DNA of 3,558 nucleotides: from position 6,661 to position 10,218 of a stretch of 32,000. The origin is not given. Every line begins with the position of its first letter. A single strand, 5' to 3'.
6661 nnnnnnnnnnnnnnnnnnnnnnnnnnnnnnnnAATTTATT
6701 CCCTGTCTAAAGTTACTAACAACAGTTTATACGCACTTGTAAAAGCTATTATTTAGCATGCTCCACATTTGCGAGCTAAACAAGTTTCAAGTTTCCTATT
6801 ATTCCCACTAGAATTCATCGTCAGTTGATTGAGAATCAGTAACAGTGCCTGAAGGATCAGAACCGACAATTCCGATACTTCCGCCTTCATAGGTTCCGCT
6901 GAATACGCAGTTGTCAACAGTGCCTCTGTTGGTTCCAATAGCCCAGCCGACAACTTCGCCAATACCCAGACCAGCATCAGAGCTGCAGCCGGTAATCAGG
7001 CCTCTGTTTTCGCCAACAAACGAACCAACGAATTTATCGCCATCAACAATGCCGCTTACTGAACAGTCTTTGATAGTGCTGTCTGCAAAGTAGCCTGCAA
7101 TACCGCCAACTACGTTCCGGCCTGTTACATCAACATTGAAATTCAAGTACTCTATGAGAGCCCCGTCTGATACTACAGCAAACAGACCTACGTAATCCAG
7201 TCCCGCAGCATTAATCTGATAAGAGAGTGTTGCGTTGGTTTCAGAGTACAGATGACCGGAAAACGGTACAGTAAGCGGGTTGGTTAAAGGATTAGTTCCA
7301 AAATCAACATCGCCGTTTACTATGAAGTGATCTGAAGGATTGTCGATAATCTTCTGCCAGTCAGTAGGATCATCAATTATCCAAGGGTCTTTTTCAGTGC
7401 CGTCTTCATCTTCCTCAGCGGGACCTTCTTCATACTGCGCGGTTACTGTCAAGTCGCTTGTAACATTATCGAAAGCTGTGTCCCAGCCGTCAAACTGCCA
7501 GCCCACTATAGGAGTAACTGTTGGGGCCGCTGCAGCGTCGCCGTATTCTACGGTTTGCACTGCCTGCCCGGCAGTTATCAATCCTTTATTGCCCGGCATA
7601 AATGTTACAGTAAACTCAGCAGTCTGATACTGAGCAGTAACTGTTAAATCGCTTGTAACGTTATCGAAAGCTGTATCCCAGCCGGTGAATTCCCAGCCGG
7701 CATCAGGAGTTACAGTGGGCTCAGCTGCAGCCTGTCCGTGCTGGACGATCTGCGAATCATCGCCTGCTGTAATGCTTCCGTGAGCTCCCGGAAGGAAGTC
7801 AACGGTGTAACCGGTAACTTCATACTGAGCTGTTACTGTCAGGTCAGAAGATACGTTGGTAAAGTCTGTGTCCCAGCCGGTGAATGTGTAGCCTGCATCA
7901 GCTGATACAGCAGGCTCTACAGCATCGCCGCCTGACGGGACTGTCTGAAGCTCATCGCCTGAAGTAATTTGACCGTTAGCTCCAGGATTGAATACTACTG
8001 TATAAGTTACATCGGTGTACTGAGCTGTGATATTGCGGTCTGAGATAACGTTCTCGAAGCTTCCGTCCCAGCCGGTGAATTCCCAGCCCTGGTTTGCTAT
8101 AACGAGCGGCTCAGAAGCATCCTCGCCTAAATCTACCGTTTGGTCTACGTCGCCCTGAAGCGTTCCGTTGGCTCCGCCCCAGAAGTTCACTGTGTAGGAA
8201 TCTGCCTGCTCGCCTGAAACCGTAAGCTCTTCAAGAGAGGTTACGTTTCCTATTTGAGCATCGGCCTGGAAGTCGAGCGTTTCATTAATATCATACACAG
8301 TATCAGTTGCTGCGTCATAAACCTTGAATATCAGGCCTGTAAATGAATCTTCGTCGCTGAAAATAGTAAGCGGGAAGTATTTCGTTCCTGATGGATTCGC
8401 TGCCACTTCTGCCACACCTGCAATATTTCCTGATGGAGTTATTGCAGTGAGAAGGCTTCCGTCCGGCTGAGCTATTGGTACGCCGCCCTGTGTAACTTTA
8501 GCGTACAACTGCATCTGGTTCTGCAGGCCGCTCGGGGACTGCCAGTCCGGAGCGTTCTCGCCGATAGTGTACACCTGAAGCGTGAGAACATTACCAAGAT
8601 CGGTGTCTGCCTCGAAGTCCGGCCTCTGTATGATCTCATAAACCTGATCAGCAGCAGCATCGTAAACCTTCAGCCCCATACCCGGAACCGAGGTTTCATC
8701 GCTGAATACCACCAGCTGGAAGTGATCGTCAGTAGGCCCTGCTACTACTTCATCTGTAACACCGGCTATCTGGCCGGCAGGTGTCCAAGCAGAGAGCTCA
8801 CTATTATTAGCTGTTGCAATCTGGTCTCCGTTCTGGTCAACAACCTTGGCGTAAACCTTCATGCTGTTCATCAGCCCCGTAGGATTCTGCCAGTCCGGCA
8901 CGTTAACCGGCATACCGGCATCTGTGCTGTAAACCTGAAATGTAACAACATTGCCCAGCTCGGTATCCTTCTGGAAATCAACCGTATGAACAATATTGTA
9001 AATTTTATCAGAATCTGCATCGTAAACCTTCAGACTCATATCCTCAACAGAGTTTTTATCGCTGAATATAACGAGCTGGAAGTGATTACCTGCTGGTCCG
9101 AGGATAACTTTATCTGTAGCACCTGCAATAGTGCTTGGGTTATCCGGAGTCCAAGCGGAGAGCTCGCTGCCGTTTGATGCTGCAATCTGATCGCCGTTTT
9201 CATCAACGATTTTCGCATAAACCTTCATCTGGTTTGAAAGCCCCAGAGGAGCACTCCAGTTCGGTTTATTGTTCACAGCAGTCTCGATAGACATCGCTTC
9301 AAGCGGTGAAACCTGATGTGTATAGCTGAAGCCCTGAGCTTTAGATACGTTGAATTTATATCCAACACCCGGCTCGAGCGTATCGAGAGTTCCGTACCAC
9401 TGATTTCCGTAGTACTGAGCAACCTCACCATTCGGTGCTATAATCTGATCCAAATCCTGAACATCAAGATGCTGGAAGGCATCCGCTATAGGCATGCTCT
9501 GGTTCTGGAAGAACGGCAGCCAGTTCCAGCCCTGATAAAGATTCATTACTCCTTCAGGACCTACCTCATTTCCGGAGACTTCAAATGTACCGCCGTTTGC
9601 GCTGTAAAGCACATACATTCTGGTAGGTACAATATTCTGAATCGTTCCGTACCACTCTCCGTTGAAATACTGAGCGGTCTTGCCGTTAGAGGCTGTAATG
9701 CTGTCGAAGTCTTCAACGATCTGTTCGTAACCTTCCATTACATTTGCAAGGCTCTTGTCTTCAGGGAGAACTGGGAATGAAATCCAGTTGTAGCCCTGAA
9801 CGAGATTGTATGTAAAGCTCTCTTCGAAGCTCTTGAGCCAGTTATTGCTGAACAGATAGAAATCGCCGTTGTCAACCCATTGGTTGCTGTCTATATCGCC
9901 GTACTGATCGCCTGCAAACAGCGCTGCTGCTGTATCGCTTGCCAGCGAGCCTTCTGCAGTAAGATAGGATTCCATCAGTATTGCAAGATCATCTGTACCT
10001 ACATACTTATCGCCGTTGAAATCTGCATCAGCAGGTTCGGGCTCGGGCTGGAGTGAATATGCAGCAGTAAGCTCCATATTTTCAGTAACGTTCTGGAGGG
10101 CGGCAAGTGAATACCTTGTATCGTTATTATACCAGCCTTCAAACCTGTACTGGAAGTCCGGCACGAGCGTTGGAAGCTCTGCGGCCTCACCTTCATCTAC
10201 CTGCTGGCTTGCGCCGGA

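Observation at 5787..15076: Candidate undescribed surface-display module: PEP-CTERM protein + anchorless 2485-aa giant + dedicated beta-barrel in one transcription unit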

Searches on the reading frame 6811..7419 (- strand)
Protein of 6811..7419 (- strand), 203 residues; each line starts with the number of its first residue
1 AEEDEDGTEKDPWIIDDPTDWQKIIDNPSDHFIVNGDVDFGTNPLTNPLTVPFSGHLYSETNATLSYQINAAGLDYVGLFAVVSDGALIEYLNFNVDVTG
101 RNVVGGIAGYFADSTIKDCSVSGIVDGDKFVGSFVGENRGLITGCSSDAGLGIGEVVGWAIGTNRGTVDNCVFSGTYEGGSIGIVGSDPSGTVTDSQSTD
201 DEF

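Call 45: search_protein_families(library=pfam, proteins=[window:6811-7419:-], max_evalue=1)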
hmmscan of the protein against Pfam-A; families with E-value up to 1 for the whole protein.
seq(203 aa): 2 families
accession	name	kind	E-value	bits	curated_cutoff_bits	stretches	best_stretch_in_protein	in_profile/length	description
PF07581.17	Glug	-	1.6e-05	25.5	20.5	1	102-125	3-27/28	The GLUG motif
PF13164.11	Diedel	-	0.061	14.3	21.3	1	113-151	24-62/76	Diedel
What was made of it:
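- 6811..7398 (-): C-terminal GLUG region (aa 2290-2485), ending ...STDDEF. GLUG E 1.6e-5 (call 45).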

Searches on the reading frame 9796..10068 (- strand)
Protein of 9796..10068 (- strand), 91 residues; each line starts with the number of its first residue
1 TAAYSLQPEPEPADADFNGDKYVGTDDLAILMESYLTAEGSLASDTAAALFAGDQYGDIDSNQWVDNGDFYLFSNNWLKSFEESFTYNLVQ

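Call 45: search_protein_families(library=pfam, proteins=[window:9796-10068:-], max_evalue=1)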
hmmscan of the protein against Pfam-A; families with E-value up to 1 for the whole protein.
seq(91 aa): 1 family
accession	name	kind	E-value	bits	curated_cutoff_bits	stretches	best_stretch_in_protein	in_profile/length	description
PF00404.24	Dockerin_1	-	0.00047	20.7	22.9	1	56-79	1-26/57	Dockerin type I domain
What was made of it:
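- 9826..10032 (-): Dockerin-like Ca-binding-type segment (aa 1412-1480). Pfam Dockerin_1 at 20.7 bits, below the cut-off of 22.9 (call 45).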
